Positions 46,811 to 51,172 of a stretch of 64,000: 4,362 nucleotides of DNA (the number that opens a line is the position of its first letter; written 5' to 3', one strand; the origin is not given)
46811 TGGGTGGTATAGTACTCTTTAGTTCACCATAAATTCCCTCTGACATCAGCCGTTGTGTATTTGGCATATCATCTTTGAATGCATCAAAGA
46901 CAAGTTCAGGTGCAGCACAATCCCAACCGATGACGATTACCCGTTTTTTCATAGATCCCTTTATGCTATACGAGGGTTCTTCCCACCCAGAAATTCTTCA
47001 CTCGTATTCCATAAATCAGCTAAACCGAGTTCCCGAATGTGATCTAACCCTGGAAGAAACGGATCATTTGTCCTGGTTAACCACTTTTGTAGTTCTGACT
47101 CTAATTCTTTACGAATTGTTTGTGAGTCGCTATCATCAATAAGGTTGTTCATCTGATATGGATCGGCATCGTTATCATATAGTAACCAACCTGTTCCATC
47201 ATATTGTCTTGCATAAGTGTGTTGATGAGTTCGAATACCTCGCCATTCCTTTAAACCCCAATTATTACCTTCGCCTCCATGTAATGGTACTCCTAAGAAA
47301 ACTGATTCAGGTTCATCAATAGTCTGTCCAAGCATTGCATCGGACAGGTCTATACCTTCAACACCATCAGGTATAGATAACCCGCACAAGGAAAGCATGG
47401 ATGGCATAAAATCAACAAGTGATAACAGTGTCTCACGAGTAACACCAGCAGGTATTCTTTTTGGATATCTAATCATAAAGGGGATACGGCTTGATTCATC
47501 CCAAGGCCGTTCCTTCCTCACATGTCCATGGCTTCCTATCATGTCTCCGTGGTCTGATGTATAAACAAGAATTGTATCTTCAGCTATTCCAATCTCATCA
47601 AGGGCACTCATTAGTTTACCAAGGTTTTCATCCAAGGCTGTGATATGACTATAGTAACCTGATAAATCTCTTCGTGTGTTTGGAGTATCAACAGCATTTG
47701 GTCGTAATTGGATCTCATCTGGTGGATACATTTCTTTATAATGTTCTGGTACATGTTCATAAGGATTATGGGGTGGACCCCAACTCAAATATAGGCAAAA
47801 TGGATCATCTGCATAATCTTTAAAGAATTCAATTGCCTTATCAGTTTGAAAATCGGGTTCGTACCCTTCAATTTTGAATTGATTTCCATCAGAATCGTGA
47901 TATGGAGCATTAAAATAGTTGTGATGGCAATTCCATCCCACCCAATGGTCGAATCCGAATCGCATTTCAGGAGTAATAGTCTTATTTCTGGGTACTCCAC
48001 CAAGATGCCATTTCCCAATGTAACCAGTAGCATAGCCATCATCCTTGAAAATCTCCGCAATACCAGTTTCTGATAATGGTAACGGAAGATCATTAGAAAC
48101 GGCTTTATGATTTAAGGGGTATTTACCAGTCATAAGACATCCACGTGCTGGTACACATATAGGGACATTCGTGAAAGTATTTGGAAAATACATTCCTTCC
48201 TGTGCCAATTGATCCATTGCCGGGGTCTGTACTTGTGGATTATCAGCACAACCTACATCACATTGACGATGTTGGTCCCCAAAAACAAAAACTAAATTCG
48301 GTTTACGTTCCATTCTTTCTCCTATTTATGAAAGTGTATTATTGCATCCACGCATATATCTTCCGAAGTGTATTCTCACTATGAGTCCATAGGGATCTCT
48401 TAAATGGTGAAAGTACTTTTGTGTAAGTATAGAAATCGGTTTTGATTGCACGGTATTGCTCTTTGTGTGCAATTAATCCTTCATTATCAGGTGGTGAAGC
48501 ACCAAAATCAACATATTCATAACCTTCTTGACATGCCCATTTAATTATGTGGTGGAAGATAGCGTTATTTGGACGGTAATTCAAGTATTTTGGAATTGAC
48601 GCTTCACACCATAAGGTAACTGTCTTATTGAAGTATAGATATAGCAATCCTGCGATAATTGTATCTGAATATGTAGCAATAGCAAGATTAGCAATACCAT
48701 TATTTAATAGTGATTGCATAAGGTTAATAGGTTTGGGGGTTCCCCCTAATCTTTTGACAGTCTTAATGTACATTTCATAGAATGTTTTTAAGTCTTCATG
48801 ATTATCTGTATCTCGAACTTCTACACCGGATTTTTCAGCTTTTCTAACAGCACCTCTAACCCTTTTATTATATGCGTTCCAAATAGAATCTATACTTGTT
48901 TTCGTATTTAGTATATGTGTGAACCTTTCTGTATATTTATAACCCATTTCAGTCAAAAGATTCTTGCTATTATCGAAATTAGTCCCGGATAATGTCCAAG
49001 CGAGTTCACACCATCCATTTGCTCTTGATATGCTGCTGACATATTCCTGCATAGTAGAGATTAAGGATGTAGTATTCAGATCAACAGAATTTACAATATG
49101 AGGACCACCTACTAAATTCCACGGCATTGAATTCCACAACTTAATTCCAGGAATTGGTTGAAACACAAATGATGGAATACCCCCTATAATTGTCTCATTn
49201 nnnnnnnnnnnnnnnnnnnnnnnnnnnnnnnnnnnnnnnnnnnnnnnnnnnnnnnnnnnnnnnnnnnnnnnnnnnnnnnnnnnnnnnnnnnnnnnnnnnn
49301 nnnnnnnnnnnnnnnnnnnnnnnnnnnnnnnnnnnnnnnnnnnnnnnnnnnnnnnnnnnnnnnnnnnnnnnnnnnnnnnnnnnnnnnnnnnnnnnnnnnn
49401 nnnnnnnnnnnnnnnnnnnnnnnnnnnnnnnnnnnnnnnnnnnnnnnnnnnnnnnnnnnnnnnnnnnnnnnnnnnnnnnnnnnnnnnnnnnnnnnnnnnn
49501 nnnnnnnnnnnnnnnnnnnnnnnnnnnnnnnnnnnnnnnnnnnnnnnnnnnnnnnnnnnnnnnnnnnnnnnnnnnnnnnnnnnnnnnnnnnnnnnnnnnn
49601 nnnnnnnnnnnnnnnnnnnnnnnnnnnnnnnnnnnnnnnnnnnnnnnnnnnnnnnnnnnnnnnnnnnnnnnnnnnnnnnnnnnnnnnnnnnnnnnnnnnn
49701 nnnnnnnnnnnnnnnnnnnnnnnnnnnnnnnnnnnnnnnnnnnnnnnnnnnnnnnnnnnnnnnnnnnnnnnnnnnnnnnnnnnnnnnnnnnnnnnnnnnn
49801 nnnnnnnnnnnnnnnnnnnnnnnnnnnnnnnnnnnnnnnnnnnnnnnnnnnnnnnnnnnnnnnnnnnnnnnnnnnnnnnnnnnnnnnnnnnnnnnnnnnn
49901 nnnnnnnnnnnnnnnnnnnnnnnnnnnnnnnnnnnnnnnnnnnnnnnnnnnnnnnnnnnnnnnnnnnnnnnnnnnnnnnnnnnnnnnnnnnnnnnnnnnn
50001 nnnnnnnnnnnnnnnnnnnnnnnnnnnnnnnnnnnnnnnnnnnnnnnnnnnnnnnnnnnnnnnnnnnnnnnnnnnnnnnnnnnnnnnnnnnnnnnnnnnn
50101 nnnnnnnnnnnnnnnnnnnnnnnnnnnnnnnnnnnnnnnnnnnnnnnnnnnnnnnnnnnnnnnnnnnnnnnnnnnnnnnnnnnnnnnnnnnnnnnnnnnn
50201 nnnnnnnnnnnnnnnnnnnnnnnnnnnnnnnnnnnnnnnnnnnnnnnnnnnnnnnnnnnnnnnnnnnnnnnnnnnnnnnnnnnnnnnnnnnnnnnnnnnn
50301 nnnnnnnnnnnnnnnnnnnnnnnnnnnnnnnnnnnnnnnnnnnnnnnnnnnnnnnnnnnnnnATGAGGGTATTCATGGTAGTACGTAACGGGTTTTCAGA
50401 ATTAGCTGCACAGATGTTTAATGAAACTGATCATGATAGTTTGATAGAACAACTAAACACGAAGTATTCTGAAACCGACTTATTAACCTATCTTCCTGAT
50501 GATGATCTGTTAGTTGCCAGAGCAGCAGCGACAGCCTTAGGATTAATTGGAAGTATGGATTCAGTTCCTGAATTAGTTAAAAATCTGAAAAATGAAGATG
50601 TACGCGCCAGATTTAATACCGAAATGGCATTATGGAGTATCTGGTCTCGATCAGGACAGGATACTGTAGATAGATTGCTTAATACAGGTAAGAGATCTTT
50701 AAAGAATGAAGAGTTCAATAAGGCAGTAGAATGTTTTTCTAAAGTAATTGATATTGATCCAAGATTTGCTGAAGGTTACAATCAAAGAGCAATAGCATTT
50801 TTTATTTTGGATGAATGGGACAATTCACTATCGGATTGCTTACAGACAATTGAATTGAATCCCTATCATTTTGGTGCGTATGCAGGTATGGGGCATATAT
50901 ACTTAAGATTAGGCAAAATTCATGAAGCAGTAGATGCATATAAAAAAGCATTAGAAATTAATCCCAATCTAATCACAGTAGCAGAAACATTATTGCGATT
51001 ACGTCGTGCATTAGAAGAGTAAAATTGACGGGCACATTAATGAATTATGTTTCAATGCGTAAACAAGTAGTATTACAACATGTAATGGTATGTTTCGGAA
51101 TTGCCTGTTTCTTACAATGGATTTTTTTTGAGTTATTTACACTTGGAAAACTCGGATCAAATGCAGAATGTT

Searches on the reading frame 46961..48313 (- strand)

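Call 58: search_protein_families(library=pfam, proteins=[window:46961-48313:-], max_evalue=0.001)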
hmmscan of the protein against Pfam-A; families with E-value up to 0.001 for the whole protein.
window:46961-48313:- (450 aa): 4 families
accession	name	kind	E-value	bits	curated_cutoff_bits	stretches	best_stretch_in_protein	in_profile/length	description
PF00884.28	Sulfatase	-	1.2e-58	199.3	25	1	5-311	1-300/301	Sulfatase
PF16347.10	SGSH_C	-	5.5e-20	72.5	29.3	1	260-410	1-150/154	N-sulphoglucosamine sulphohydrolase, C-terminal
PF01663.27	Phosphodiest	-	6.4e-10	39.6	23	1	29-256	19-220/342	Type I phosphodiesterase / nucleotide pyrophosphatase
PF02995.22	DUF229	-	0.00014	21.1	25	1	220-287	306-371/496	Protein of unknown function (DUF229)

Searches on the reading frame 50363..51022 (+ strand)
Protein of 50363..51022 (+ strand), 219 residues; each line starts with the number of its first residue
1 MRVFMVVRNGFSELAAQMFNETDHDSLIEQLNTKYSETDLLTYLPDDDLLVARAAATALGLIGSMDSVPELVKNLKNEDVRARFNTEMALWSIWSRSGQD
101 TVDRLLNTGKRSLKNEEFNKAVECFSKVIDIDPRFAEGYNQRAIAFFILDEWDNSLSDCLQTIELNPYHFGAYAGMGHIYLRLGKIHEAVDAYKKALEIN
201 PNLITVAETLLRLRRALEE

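Call 13: search_protein_families(library=pfam, proteins=[window:50363-51022:+], max_evalue=0.001)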
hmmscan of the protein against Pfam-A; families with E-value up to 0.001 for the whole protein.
window:50363-51022:+ (219 aa): 13 families
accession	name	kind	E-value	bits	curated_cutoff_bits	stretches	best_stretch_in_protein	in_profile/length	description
PF00515.34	TPR_1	-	1.8e-22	78.6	27.8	1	172-202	3-33/34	Tetratricopeptide repeat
PF07719.23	TPR_2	-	3e-17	61.7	27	1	172-202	3-33/34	Tetratricopeptide repeat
PF13414.12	TPR_11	-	1.6e-14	53.7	26.8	2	177-204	1-28/42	TPR repeat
PF13181.12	TPR_8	-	6.8e-13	48.1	25.7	1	172-202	3-33/34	Tetratricopeptide repeat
PF13431.12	TPR_17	-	2.4e-12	46.5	24.4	1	159-190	2-33/34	Tetratricopeptide repeat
PF13424.12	TPR_12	-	6e-07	30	30.1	1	136-199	3-74/77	Tetratricopeptide repeat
PF25575.1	TPR_BSK1_C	-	1.3e-06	28.7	42.2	1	85-168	27-109/118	Serine/threonine-protein kinase BSK1-like, TPR repeats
PF13428.12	TPR_14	-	2e-06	28.3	23.5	1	172-212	3-43/44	Tetratricopeptide repeat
PF13646.12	HEAT_2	-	3.5e-06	27.6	27.7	1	40-90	4-55/88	HEAT repeats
PF13371.12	TPR_9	-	4.7e-06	27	35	0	152-214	11-69/73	Tetratricopeptide repeat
PF13176.12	TPR_7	-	0.00042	20.6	27.9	0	172-201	1-30/36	Tetratricopeptide repeat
PF13432.12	TPR_16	-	0.00048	21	32.7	0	176-198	3-25/65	Tetratricopeptide repeat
PF03130.22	HEAT_PBS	-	0.00069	20.4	20.9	0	51-77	1-27/27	PBS lyase HEAT-like repeat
